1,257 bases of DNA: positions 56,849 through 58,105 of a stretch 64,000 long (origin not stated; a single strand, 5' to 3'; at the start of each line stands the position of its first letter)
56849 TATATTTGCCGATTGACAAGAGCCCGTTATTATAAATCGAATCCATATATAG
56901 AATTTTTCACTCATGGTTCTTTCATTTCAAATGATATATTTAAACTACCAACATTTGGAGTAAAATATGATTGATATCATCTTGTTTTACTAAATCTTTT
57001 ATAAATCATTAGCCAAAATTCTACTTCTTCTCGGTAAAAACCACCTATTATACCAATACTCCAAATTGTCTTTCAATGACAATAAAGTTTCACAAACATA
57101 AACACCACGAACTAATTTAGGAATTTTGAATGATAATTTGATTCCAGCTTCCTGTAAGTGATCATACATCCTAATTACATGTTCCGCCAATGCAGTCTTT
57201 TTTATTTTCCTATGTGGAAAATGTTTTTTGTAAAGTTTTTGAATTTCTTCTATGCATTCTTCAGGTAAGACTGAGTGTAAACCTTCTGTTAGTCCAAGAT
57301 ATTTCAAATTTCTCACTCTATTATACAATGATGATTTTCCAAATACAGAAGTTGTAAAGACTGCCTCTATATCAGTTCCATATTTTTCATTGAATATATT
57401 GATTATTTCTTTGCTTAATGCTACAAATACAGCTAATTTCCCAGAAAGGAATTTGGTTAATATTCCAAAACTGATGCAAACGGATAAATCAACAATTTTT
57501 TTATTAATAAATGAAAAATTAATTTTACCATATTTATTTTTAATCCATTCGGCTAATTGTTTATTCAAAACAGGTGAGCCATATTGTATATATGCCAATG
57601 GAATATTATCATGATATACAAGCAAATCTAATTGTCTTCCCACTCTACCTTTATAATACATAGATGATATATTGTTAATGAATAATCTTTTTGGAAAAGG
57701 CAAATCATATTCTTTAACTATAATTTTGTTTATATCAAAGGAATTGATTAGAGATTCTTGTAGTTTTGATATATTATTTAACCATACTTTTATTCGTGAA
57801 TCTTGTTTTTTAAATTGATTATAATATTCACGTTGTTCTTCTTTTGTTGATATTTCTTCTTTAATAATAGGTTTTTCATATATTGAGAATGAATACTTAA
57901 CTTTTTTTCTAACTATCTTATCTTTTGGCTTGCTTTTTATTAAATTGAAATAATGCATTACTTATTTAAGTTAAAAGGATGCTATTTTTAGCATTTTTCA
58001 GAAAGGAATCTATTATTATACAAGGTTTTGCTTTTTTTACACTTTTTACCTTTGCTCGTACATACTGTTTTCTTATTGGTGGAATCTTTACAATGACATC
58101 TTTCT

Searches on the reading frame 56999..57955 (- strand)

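Call 26: search_protein_families(library=pfam, proteins=[window:56999-57955:-], max_evalue=0.001)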
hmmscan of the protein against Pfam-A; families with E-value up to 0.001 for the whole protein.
window:56999-57955:- (318 aa): 1 family
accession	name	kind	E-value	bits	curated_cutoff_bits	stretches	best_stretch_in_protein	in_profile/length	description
PF14236.12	DruA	-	5.1e-07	29.6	27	1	45-250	17-245/297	Druantia protein DruA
